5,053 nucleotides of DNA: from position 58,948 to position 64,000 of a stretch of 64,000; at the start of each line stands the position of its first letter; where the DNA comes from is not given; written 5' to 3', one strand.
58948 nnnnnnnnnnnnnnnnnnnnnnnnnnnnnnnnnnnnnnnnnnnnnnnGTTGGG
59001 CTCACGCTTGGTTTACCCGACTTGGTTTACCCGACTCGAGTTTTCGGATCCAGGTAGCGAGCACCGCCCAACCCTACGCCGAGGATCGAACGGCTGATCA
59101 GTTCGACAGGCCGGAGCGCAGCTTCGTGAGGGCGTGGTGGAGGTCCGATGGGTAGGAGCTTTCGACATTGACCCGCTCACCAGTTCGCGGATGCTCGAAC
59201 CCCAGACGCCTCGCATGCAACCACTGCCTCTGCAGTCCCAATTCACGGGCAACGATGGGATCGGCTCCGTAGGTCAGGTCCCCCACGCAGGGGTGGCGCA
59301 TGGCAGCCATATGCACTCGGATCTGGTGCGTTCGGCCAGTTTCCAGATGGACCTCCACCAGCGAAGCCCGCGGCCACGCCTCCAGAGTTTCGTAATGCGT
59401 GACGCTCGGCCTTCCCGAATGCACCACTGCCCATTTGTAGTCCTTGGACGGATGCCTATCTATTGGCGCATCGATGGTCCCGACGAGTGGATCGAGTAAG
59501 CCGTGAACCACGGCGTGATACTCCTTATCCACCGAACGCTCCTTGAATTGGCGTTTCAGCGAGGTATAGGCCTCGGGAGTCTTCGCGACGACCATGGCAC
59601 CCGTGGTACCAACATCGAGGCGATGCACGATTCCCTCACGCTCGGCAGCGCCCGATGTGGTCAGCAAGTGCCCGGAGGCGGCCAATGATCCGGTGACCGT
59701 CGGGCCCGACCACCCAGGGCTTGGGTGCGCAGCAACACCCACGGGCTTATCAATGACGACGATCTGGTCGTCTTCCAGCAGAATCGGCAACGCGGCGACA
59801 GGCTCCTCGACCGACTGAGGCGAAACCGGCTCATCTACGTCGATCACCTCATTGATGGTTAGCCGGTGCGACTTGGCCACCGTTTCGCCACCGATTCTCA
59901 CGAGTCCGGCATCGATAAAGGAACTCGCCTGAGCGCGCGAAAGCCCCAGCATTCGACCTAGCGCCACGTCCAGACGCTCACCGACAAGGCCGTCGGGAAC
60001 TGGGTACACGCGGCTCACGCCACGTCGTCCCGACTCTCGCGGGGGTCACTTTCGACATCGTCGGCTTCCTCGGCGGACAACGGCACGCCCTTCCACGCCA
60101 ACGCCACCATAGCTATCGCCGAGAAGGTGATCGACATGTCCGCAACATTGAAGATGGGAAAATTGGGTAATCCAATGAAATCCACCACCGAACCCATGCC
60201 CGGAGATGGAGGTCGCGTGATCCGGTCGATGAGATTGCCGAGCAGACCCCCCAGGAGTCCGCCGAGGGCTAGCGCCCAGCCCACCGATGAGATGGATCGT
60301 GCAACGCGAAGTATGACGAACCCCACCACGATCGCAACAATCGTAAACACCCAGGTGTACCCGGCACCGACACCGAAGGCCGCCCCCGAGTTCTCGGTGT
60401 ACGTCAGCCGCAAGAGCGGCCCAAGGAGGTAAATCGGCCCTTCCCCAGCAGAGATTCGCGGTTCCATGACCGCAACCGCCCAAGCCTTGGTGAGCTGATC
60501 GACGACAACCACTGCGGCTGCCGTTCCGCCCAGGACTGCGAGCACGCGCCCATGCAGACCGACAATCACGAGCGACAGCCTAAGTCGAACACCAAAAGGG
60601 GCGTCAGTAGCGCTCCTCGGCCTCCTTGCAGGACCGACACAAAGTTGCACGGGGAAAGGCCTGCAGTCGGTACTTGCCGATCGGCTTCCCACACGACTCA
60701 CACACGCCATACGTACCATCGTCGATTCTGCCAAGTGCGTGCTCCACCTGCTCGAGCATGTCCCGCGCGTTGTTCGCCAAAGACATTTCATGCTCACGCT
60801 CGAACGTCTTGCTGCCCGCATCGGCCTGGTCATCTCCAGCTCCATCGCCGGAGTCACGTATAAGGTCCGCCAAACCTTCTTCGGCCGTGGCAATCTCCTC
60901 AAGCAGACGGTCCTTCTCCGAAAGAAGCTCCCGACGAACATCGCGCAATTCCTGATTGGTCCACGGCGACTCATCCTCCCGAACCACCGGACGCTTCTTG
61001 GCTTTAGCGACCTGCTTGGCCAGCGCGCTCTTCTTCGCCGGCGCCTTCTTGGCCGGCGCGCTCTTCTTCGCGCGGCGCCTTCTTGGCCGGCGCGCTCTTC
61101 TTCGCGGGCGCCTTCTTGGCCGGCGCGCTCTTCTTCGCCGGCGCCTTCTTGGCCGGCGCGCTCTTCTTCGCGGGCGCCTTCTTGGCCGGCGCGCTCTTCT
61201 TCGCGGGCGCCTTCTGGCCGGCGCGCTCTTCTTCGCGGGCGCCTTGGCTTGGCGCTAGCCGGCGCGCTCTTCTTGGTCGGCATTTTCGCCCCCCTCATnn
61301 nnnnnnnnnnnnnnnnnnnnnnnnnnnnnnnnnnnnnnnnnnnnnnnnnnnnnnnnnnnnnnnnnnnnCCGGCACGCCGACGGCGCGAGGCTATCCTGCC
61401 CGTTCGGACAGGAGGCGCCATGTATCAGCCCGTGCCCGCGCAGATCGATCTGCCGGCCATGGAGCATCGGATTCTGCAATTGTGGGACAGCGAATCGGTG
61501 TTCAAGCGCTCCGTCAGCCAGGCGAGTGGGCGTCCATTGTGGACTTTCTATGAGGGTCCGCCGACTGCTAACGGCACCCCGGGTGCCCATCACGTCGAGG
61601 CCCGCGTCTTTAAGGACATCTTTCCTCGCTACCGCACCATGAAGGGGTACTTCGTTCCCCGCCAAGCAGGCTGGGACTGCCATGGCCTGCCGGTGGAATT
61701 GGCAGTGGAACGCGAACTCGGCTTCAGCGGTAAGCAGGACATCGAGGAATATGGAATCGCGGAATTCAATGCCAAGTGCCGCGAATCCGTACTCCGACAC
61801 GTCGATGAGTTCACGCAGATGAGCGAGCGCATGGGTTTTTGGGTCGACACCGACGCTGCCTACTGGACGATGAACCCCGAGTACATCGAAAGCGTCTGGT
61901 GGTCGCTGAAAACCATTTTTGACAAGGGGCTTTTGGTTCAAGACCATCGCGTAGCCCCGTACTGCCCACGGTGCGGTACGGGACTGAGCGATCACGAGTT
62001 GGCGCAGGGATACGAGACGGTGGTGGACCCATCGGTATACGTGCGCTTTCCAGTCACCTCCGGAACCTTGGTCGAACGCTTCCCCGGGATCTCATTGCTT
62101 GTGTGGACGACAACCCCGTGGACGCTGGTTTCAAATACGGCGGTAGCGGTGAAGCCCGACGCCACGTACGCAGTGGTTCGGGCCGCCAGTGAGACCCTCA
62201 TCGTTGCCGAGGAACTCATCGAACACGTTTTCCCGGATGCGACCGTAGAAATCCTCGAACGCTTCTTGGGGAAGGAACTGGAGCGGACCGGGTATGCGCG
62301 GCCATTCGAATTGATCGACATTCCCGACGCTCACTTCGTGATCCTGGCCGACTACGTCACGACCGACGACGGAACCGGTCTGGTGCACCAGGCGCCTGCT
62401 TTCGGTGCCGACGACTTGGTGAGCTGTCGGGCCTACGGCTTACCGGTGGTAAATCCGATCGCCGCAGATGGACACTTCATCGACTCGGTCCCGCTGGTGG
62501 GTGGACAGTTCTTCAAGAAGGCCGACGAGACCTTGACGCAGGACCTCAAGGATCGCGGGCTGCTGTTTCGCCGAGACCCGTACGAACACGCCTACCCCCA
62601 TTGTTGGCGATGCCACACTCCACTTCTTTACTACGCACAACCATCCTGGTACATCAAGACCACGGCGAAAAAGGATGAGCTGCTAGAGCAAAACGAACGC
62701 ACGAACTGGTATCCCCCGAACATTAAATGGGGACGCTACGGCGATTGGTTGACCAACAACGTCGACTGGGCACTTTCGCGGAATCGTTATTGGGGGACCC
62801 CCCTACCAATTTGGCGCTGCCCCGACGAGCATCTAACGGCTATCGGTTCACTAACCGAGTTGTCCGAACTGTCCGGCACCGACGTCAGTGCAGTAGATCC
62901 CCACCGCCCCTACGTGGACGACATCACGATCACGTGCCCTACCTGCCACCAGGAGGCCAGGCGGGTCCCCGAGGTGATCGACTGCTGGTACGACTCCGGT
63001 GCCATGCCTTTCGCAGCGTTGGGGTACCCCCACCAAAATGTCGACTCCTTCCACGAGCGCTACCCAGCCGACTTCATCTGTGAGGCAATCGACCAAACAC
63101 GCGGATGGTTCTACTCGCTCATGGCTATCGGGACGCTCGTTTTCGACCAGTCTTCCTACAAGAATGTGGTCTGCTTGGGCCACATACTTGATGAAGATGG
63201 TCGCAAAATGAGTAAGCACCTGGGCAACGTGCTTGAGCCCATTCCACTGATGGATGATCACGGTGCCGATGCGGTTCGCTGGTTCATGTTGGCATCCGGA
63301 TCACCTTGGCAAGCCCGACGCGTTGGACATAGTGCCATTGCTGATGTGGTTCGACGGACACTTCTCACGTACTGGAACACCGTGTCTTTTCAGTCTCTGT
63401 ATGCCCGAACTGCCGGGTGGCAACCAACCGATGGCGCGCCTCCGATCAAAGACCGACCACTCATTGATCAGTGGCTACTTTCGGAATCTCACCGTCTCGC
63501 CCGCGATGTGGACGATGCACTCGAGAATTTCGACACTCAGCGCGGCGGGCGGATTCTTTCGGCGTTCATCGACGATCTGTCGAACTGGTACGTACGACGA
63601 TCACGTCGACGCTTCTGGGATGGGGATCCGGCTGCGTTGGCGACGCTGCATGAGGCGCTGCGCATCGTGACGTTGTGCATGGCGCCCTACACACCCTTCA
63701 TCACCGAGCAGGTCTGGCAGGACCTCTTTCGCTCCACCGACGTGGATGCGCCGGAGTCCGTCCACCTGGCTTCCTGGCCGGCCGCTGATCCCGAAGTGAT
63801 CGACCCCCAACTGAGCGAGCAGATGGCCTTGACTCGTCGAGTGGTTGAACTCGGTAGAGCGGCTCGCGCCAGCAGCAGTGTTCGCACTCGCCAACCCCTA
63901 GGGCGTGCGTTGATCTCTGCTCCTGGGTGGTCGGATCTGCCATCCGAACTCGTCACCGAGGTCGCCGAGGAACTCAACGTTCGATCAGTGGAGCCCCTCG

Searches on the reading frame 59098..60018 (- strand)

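Call 37: search_protein_families(library=pfam, proteins=[window:59098-60018:-], max_evalue=0.001)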
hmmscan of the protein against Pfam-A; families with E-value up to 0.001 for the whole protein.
window:59098-60018:- (306 aa): 2 families
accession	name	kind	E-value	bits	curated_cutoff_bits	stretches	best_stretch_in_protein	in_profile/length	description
PF00849.27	PseudoU_synth_2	-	4.5e-30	105.3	26.8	1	86-239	2-152/152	RNA pseudouridylate synthase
PF01479.30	S4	-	7.2e-06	26.1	22.8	1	14-59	1-48/48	S4 domain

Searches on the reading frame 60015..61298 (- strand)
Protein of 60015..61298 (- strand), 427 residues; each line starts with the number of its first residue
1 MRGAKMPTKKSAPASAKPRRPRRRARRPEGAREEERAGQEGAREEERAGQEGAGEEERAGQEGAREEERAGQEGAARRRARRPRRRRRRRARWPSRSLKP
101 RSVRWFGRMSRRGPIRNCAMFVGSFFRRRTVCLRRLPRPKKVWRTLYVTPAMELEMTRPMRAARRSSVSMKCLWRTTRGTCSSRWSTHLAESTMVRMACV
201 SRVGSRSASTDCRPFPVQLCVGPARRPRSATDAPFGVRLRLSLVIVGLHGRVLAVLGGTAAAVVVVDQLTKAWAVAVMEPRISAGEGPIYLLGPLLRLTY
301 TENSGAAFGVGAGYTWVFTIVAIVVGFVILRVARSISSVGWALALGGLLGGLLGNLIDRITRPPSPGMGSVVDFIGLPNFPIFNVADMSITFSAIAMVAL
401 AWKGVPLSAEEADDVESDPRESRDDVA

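Call 37: search_protein_families(library=pfam, proteins=[window:60015-61298:-], max_evalue=0.001)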
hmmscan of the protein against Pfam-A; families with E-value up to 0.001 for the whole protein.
window:60015-61298:- (427 aa): 1 family
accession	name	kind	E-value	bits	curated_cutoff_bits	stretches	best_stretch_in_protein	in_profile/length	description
PF01252.23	Peptidase_A8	-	2.1e-30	106.2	25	1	260-400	2-139/142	Signal peptidase (SPase) II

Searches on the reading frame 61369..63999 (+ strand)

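Call 37: search_protein_families(library=pfam, proteins=[window:61369-63999:+], max_evalue=0.001)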
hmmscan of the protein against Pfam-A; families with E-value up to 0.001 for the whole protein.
window:61369-63999:+ (877 aa): 3 families
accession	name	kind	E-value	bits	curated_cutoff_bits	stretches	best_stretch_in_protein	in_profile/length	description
PF00133.28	tRNA-synt_1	-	1.2e-112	377.1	22.7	1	35-643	2-405/414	tRNA synthetases class I (I, L, M and V)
PF08264.19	Anticodon_1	-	1.4e-30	106.6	25.1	1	700-844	1-144/148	Anticodon-binding domain of tRNA ligase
PF09334.17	tRNA-synt_1g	-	4.9e-09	35.9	20.1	0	67-203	10-143/391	tRNA synthetases class I (M)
